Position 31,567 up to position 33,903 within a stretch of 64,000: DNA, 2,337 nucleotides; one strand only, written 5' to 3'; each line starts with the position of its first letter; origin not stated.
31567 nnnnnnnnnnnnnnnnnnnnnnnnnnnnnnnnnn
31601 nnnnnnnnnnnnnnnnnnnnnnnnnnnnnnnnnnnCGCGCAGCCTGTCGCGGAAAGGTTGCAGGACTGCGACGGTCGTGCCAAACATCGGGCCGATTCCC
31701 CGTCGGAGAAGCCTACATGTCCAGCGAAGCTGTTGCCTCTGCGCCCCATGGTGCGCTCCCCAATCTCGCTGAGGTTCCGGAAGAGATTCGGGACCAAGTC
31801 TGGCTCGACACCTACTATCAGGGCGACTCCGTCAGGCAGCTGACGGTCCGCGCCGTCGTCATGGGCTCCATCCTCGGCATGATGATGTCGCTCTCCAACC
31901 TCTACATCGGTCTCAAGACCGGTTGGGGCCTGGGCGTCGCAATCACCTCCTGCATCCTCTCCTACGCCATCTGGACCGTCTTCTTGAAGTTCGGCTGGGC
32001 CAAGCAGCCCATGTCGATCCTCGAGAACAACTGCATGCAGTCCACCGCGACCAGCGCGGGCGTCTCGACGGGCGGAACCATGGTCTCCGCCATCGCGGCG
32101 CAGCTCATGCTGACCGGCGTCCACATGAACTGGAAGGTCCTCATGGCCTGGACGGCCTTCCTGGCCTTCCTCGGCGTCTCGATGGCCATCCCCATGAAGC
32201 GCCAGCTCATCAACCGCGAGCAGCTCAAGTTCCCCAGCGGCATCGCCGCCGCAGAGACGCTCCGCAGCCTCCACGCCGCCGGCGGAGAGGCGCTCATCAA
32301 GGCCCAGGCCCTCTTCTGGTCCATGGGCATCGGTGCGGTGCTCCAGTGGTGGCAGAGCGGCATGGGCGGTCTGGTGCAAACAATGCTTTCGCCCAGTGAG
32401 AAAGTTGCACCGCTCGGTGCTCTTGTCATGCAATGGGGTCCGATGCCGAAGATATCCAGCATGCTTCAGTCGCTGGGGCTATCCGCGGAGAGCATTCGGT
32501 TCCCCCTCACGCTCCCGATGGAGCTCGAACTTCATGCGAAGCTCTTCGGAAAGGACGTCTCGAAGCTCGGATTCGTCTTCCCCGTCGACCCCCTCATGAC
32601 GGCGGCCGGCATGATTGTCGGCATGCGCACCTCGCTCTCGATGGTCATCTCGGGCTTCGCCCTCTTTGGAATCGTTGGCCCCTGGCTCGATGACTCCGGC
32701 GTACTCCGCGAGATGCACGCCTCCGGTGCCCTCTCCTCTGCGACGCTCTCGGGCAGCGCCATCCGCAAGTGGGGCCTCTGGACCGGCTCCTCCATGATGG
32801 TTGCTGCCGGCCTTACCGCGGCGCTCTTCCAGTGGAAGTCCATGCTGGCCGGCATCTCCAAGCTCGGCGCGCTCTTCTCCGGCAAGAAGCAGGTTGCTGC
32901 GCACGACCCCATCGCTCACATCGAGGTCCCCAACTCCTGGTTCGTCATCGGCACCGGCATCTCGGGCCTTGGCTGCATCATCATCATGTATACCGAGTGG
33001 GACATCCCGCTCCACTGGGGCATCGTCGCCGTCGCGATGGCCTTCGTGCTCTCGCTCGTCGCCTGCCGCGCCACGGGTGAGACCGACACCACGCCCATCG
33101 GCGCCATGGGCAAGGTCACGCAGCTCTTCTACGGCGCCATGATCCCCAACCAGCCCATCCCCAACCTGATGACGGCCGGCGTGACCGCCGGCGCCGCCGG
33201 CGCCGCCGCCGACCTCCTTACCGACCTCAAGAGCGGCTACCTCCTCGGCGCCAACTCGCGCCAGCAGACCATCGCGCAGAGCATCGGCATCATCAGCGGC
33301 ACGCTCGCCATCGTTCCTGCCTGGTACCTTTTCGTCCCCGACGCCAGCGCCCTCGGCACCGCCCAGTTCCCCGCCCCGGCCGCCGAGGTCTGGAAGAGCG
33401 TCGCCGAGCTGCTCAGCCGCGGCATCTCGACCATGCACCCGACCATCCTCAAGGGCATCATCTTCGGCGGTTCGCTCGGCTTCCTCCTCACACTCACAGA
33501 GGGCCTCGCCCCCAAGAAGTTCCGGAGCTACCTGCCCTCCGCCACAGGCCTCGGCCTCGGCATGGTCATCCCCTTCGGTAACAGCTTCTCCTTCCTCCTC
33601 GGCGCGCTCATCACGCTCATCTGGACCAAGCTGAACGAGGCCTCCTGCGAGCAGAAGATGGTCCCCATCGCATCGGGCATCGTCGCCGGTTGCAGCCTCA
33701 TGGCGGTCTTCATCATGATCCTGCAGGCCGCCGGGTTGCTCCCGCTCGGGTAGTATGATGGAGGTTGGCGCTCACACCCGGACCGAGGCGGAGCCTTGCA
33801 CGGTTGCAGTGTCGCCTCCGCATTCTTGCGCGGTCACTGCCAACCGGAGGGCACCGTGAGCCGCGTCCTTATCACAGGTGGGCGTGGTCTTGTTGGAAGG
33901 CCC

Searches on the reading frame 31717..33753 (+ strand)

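Call 12: search_protein_families(library=pfam, proteins=[window:31717-33753:+], max_evalue=0.001)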
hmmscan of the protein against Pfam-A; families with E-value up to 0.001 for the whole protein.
window:31717-33753:+ (678 aa): 1 family
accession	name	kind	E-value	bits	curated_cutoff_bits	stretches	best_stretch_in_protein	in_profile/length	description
PF03169.20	OPT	-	4.2e-82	277.2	25.8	1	41-669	1-622/623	OPT oligopeptide transporter protein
